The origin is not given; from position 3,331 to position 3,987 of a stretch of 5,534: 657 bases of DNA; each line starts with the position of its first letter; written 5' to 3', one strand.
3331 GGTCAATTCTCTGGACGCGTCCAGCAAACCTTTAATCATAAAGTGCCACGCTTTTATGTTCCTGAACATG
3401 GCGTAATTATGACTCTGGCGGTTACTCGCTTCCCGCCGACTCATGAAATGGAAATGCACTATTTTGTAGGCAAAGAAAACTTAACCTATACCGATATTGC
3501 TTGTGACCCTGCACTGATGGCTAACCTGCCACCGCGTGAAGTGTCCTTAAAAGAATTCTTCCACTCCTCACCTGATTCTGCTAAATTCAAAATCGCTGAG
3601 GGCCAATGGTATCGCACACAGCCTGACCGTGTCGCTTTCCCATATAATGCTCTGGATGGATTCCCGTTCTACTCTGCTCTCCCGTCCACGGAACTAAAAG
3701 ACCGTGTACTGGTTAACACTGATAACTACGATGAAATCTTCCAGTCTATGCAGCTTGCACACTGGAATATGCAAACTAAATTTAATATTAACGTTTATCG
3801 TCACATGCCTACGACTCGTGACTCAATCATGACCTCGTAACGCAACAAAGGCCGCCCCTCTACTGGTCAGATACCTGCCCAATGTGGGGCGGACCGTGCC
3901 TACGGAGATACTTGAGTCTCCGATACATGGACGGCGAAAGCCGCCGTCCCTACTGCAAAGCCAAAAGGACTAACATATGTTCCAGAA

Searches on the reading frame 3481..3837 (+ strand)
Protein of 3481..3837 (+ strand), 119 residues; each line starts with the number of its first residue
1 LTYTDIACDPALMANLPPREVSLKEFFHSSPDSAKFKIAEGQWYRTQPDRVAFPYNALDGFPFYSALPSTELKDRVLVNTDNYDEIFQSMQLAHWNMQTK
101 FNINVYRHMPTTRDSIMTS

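Call 18: search_dna_similar(query=window:3481-3837:+, collection=phages, mode=protein, max_rows=60, rows=spread)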
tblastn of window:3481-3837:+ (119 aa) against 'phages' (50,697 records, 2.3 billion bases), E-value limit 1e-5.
Records with a match: 580; places in all: 581; records where one place covers at least 80% of the query: 579.
Best place of each record, by identity: >=99% 248; 95-99% 119; 90-95% 2; 80-90% 22; 60-80% 104; <60% 85.
By first word of the organism name: Enterobacteria 380; Escherichia 176; Eel 5; Salmonella 4; Sinsheimervirus 4; Microviridae 3; Vibrio 3; Shigella 2; Protaetiibacter 1; Mycolicibacterium 1; and 1 more.
By host as written in the record: Escherichia coli C 349; - 103; Escherichia coli 61; Salmonella sp. 34; Escherichia coli IJ1862 6; Salmonella enterica serovar Typhimurium 3; Escherichia coli MG1655, K12 2; Escherichia coli MG1655 K12 2; and 18 more.
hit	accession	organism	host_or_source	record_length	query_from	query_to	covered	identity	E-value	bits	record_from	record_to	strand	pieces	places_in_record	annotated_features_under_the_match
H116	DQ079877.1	Escherichia phage ID52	-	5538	1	119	100%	100.0%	3e-77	252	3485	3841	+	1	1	F: gpF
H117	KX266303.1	Enterobacteria phage ID11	Escherichia coli C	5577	1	119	100%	99.2%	1e-76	250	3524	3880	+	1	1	protein F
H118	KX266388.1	Enterobacteria phage ID11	Escherichia coli C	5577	1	119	100%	99.2%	1e-76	250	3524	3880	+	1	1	protein F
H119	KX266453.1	Enterobacteria phage ID11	Escherichia coli C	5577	1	119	100%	99.2%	1e-76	250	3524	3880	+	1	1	protein F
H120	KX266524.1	Enterobacteria phage ID11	Escherichia coli C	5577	1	119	100%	99.2%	1e-76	250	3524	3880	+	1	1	protein F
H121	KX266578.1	Enterobacteria phage ID11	Escherichia coli C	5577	1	119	100%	99.2%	1e-76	250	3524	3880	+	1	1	protein F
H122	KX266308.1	Enterobacteria phage ID11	Escherichia coli C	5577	1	119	100%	99.2%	1e-76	250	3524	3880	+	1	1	protein F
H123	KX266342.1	Enterobacteria phage ID11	Escherichia coli C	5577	1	119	100%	99.2%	1e-76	250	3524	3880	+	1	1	protein F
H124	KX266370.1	Enterobacteria phage ID11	Escherichia coli C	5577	1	119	100%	99.2%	1e-76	250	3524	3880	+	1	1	protein F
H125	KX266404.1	Enterobacteria phage ID11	Escherichia coli C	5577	1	119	100%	99.2%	1e-76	250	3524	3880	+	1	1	protein F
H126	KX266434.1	Enterobacteria phage ID11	Escherichia coli C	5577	1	119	100%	99.2%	1e-76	250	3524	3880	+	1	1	protein F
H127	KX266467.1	Enterobacteria phage ID11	Escherichia coli C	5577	1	119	100%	99.2%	1e-76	250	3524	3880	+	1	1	protein F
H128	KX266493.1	Enterobacteria phage ID11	Escherichia coli C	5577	1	119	100%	99.2%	1e-76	250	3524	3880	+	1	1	protein F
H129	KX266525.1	Enterobacteria phage ID11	Escherichia coli C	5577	1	119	100%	99.2%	1e-76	250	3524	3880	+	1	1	protein F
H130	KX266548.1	Enterobacteria phage ID11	Escherichia coli C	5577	1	119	100%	99.2%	1e-76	250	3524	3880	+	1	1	protein F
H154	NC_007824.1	Escherichia phage ID62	-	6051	1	119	100%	82.4%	5e-65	217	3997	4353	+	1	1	F: gpF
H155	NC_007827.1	Escherichia phage NC29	-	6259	1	119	100%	82.4%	2e-64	216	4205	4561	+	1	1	F: gpF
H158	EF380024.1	Escherichia phage phiX174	Escherichia coli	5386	1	119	100%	61.3%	2e-42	152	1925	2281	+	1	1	protein F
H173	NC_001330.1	Escherichia phage alpha3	Escherichia coli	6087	1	119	100%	53.7%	5e-38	140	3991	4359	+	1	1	whole genome of bacteriophage alpha3 | F: capsid protein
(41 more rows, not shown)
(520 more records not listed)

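Call 21: get_annotated_region(hit=H116, flank=700)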
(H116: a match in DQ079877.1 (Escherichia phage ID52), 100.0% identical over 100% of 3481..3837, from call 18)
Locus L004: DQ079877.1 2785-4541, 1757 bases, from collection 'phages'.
description: Coliphage ID52, complete genome.
organism: Escherichia phage ID52 (NCBI taxid 338108)
taxonomy: Viruses; Monodnaviria; Sangervirae; Phixviricota; Malgrandaviricetes; Petitvirales; Microviridae; Bullavirinae; Gequatrovirus; Gequatrovirus ID52
host: -; source: -; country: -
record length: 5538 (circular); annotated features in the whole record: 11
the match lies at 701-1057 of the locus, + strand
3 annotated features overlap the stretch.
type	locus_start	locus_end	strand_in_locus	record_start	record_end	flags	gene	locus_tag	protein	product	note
CDS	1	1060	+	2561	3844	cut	F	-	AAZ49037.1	gpF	major coat protein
CDS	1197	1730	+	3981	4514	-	G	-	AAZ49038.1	gpG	major spike protein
CDS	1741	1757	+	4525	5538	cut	H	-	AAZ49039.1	gpH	minor spike protein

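Call 22: get_annotated_region(hit=H154, flank=700)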
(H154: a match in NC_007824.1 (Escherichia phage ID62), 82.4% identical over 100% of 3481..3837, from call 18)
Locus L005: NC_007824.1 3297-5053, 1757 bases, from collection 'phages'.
description: Coliphage ID62, complete genome.
organism: Escherichia phage ID62 (NCBI taxid 338107)
taxonomy: Viruses; Monodnaviria; Sangervirae; Phixviricota; Malgrandaviricetes; Petitvirales; Microviridae; Bullavirinae; Alphatrevirus; Alphatrevirus ID62
host: -; source: -; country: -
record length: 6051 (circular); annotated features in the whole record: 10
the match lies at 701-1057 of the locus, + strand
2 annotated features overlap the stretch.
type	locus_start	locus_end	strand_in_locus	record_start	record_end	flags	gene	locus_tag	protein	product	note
CDS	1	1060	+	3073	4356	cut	F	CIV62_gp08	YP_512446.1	gpF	major coat protein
CDS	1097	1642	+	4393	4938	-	G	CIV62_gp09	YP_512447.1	gpG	major spike protein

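Call 23: get_annotated_region(hit=H155, flank=700)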
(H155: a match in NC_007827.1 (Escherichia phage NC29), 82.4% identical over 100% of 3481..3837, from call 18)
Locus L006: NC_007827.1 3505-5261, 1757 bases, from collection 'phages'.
description: Coliphage NC29, complete genome.
organism: Escherichia phage NC29 (NCBI taxid 338110)
taxonomy: Viruses; Monodnaviria; Sangervirae; Phixviricota; Malgrandaviricetes; Petitvirales; Microviridae; Bullavirinae; Alphatrevirus; Alphatrevirus NC29
host: -; source: -; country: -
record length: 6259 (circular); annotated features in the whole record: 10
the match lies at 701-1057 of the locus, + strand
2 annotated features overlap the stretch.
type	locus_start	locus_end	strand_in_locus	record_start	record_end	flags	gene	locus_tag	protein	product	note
CDS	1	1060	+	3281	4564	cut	F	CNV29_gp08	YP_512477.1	gpF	major coat protein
CDS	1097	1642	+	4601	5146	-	G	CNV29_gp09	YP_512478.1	gpG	major spike protein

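Call 24: get_annotated_region(hit=H173, flank=700)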
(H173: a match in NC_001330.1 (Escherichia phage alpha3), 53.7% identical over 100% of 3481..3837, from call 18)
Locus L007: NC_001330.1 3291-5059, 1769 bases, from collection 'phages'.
description: Enterobacteria phage alpha3, complete genome.
organism: Escherichia phage alpha3 (NCBI taxid 10849)
taxonomy: Viruses; Monodnaviria; Sangervirae; Phixviricota; Malgrandaviricetes; Petitvirales; Microviridae; Bullavirinae; Alphatrevirus; Alphatrevirus alpha3
host: Escherichia coli; source: -; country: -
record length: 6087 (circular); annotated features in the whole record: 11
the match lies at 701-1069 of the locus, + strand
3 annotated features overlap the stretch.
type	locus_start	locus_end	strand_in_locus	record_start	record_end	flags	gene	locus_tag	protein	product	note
misc_feature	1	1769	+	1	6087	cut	-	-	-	-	whole genome of bacteriophage alpha3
CDS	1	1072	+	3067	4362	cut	F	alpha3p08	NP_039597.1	capsid protein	60 copies of protein F form the icosahedral capsid of Microviruses. other names: protein F, gpF; function: phage ...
CDS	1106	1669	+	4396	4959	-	G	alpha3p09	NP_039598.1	major spike protein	A total of 60 copies of protein G are present at the 12 vertices with 5-fold symmetry of Microvirus capsids. other ...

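Call 33: get_annotated_region(hit=H158, flank=500)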
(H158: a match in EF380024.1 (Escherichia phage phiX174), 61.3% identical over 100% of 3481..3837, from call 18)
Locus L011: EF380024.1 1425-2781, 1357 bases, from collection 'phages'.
description: Enterobacteria phage phiX174 isolate 3F90, complete genome.
organism: Escherichia phage phiX174 (NCBI taxid 2886930)
taxonomy: Viruses; Monodnaviria; Sangervirae; Phixviricota; Malgrandaviricetes; Petitvirales; Microviridae; Bullavirinae; Sinsheimervirus; Sinsheimervirus phiX174
host: Escherichia coli; source: -; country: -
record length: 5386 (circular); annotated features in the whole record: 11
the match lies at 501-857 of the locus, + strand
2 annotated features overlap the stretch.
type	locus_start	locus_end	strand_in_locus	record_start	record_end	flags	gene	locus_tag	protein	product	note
CDS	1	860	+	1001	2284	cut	-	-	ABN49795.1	protein F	major coat protein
CDS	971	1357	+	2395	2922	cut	-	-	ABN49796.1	protein G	major spike protein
